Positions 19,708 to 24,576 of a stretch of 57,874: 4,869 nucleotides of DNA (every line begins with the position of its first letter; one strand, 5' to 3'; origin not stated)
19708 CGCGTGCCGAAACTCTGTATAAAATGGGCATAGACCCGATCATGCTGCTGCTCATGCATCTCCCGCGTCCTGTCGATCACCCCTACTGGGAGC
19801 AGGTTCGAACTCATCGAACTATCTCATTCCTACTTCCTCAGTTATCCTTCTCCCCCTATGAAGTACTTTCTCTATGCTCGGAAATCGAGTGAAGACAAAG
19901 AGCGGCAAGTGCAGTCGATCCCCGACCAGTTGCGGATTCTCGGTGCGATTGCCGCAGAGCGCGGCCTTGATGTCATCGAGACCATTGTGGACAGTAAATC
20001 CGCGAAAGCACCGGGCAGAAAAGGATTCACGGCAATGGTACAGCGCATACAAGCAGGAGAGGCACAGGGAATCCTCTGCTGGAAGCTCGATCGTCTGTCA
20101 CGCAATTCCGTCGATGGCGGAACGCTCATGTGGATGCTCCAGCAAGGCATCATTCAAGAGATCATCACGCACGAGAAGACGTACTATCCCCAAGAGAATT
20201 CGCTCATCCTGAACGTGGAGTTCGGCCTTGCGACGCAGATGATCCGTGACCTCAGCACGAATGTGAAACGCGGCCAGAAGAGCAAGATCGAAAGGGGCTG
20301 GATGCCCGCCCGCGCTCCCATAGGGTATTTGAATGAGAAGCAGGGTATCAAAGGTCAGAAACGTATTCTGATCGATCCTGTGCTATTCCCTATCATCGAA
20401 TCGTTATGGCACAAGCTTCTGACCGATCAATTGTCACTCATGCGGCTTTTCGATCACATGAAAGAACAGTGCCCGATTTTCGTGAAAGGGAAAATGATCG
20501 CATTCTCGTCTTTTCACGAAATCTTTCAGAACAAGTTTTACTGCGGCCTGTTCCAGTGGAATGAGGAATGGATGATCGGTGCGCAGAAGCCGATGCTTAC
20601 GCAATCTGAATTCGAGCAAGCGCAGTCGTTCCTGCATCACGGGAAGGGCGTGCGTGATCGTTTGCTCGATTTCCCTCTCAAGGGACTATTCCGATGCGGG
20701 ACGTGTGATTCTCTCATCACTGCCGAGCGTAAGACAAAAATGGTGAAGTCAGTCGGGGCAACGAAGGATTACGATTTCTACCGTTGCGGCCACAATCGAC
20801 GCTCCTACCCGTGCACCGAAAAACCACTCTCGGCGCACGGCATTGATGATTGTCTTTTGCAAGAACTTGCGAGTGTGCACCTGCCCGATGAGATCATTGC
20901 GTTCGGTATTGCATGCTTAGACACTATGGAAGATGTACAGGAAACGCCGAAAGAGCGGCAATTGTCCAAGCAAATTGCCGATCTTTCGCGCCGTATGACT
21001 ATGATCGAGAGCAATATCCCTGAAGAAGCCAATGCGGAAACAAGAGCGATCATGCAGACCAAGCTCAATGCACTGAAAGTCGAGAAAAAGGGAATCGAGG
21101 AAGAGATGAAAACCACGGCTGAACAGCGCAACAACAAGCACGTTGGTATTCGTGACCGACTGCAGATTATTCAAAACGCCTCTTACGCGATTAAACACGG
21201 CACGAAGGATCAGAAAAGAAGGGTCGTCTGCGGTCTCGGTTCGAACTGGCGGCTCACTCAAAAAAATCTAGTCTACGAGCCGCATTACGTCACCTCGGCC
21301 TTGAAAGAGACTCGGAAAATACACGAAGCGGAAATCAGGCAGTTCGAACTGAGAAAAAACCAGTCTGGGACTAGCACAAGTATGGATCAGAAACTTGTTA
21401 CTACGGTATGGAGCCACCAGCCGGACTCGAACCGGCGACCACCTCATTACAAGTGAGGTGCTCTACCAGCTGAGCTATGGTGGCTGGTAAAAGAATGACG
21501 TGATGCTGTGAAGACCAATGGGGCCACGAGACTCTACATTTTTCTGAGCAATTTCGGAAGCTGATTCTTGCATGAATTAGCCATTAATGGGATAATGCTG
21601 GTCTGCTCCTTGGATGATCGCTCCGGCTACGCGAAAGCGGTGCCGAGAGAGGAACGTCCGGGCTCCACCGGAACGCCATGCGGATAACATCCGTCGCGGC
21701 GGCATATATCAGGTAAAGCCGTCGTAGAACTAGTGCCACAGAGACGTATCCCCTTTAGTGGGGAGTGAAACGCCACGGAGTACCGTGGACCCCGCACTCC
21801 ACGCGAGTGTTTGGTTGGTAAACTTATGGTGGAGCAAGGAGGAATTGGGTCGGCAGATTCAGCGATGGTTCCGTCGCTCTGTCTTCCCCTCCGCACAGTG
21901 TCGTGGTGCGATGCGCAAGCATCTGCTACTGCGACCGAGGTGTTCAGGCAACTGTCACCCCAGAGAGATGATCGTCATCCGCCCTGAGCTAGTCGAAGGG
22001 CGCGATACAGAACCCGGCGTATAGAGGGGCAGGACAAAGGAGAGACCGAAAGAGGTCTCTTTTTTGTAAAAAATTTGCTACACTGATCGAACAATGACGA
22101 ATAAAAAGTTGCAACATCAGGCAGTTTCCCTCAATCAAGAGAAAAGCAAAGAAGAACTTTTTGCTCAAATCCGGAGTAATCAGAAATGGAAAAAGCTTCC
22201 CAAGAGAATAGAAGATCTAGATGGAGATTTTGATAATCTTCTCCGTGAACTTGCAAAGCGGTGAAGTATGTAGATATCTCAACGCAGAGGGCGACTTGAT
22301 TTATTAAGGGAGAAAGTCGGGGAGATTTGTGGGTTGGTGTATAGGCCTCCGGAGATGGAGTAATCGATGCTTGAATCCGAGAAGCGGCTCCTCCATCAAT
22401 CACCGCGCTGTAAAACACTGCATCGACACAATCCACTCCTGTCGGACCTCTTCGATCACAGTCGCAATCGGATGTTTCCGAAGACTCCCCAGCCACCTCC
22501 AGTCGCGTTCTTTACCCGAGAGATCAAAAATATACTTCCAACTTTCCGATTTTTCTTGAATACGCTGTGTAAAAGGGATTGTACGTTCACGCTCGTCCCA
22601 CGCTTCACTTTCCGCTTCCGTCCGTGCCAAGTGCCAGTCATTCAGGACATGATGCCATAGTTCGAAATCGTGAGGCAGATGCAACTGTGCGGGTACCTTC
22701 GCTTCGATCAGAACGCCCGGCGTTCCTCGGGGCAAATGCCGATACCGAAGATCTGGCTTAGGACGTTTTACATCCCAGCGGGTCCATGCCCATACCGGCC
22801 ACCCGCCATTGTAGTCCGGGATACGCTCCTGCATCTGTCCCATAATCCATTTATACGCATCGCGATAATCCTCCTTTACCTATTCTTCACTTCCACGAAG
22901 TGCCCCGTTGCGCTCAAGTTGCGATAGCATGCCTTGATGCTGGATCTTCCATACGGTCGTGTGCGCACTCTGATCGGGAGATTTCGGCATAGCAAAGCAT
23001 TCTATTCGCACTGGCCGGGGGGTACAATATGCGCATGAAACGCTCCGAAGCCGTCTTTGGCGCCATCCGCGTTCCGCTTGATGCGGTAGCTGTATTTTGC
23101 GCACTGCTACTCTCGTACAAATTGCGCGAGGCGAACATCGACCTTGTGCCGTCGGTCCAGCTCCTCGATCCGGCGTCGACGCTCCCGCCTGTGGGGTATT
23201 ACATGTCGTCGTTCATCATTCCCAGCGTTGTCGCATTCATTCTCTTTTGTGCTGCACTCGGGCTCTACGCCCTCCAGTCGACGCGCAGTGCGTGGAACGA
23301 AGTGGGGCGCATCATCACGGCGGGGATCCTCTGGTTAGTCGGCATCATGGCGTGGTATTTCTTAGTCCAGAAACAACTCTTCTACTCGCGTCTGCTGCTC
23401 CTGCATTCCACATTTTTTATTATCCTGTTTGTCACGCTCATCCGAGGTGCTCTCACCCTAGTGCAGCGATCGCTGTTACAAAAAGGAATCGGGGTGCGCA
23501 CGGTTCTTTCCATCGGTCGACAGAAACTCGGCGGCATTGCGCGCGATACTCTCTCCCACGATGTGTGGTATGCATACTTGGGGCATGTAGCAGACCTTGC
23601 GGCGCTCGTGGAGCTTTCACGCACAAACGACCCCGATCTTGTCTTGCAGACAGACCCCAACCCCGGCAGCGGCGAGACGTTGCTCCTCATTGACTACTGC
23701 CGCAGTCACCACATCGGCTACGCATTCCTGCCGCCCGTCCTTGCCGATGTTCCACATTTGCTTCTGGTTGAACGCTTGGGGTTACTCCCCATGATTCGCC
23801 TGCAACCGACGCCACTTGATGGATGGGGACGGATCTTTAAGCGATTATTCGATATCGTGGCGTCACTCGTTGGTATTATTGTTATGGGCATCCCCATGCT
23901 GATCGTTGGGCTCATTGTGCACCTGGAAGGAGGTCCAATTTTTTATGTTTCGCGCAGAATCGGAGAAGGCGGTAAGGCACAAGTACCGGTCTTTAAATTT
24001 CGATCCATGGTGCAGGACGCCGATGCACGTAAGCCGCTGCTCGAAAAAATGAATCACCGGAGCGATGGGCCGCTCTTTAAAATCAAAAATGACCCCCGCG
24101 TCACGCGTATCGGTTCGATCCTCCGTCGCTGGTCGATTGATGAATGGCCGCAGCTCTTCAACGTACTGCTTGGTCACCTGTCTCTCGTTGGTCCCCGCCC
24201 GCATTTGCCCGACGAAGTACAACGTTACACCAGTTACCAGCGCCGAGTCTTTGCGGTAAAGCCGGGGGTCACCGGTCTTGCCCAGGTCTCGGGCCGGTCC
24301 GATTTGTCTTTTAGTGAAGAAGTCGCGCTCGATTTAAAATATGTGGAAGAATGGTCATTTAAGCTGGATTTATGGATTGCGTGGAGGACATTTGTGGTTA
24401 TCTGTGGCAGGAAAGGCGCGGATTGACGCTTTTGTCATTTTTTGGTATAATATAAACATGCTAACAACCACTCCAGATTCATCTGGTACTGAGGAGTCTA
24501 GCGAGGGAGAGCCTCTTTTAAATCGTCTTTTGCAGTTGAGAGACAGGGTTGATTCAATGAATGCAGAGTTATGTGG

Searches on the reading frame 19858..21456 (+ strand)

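Call 32: search_protein_families(library=pfam, proteins=[window:19858-21456:+], max_evalue=0.001)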
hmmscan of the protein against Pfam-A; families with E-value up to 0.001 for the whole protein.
window:19858-21456:+ (532 aa): 3 families
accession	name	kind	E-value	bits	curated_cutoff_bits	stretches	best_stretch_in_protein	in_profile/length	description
PF00239.26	Resolvase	-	3.4e-18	66.6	23.3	1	4-147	2-143/145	Resolvase, N terminal domain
PF13408.12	Zn_ribbon_recom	-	1.7e-06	28.8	25.3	1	273-337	1-57/58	Recombinase zinc beta ribbon domain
PF07508.19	Recombinase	-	7e-05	23.4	21.1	1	178-257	5-97/102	Recombinase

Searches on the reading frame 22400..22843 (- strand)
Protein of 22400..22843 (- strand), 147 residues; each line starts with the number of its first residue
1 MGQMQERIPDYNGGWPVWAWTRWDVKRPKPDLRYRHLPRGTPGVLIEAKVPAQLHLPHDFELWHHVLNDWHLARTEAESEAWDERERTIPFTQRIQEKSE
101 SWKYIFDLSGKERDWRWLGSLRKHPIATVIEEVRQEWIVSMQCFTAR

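Call 32: search_protein_families(library=pfam, proteins=[window:22400-22843:-], max_evalue=0.001)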
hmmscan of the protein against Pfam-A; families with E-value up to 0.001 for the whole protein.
window:22400-22843:- (147 aa): 1 family
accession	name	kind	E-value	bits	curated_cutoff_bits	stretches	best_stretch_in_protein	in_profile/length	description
PF12952.12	DUF3841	-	2.9e-09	37.3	27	1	3-139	48-178/178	Domain of unknown function (DUF3841)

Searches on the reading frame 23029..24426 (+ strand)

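Call 33: search_protein_families(library=pfam, proteins=[window:23029-24426:+], max_evalue=0.001)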
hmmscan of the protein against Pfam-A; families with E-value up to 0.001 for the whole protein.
window:23029-24426:+ (465 aa): 2 families
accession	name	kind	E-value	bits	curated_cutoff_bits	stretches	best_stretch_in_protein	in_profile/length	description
PF02397.22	Bac_transf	-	1.5e-59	201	27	1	271-458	1-177/179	Bacterial sugar transferase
PF13727.12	CoA_binding_3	-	7.5e-05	23.2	25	1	76-165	2-89/175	CoA-binding domain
